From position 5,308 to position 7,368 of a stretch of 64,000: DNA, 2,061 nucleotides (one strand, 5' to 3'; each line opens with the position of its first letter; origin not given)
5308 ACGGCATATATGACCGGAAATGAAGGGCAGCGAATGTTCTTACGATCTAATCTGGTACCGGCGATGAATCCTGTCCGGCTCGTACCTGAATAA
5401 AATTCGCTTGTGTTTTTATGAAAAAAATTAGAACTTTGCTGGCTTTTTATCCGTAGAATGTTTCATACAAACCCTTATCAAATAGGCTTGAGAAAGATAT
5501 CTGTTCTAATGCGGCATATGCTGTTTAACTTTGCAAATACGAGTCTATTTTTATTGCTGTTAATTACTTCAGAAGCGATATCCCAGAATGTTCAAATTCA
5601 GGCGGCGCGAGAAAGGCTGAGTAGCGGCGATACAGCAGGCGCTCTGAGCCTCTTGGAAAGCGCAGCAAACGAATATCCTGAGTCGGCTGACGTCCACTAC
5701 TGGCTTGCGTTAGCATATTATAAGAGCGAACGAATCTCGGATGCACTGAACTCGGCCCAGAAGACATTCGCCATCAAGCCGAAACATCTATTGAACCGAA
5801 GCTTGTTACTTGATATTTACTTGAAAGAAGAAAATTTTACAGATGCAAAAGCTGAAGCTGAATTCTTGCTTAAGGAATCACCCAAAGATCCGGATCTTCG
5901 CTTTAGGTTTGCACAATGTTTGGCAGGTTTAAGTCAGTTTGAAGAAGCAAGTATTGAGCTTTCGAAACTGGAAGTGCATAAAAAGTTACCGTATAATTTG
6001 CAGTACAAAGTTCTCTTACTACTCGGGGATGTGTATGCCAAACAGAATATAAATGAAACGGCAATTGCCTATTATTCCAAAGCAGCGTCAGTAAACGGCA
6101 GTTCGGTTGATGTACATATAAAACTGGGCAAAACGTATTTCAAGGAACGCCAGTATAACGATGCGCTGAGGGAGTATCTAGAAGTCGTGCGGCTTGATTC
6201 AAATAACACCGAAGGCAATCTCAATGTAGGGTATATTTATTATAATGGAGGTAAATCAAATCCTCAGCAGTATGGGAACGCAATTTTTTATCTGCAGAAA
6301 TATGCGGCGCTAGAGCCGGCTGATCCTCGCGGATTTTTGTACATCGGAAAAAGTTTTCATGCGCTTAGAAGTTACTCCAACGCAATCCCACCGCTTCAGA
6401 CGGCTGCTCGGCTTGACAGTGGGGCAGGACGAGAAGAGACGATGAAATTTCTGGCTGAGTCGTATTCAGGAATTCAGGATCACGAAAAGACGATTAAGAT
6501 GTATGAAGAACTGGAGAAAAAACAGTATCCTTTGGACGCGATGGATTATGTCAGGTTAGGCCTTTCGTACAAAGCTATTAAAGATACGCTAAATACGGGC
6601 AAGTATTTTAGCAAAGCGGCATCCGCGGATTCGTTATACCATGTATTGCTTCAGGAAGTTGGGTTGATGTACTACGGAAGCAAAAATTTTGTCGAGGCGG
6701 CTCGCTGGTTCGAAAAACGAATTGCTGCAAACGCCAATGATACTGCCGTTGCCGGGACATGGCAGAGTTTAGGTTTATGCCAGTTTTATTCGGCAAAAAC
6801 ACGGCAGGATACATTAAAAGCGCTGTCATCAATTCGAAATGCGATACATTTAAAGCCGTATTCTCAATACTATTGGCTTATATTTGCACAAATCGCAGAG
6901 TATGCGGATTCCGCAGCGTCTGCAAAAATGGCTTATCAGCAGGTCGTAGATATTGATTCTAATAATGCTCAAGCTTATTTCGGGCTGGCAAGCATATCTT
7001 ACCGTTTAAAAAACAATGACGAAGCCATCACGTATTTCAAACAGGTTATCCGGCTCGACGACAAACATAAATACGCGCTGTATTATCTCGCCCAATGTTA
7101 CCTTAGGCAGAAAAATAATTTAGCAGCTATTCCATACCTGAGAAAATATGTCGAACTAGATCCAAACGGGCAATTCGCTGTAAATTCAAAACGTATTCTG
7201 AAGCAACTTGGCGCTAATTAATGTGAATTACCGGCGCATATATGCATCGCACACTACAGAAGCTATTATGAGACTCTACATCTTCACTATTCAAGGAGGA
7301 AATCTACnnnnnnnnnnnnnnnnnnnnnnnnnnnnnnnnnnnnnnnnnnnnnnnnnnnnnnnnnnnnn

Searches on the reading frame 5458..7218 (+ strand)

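Call 37: search_protein_families(library=pfam, proteins=[window:5458-7218:+], max_evalue=0.00001)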
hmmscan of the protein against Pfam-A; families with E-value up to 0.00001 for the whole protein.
window:5458-7218:+ (587 aa): 16 families
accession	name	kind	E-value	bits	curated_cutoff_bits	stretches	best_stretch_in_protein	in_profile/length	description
PF13432.12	TPR_16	-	9.1e-33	112.8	32.7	2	516-570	9-63/65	Tetratricopeptide repeat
PF14559.12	TPR_19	-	9.4e-32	109.6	25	3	54-99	2-47/68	Tetratricopeptide repeat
PF07719.23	TPR_2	-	9.5e-26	88.2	27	0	504-537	1-34/34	Tetratricopeptide repeat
PF13428.12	TPR_14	-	1e-22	78.7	23.5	0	45-84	3-42/44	Tetratricopeptide repeat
PF13414.12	TPR_11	-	1.3e-22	79.7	26.8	2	190-229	1-40/42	TPR repeat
PF00515.34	TPR_1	-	5.2e-19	67.6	27.8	0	504-536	1-33/34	Tetratricopeptide repeat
PF13181.12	TPR_8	-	2e-18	65.3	25.7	0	504-537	1-34/34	Tetratricopeptide repeat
PF12895.13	ANAPC3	-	2e-17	63.7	27.2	0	93-168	5-79/82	Anaphase-promoting complex, cyclosome, subunit 3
PF13431.12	TPR_17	-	3.9e-17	61.4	24.4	0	492-524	1-33/34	Tetratricopeptide repeat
PF13174.12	TPR_6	-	2.3e-16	59.7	26.3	0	539-570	1-32/33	Tetratricopeptide repeat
PF13371.12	TPR_9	-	2.1e-12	47.3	35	0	514-572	5-63/73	Tetratricopeptide repeat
PF13424.12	TPR_12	-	5.2e-12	46.2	30.1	1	504-568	3-75/77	Tetratricopeptide repeat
PF23914.1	TPR_CcmH_CycH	-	8.9e-11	42.3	42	1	450-533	64-150/158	Cytochrome c-type biogenesis protein H TPR domain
PF25063.1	ARM_TT21_C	-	3.4e-10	40.6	35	0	393-569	18-195/209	Tetratricopeptide repeat protein 21 C-terminal ARM domain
PF14561.12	TPR_20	-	6.2e-09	36.5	25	0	206-254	11-59/90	Tetratricopeptide repeat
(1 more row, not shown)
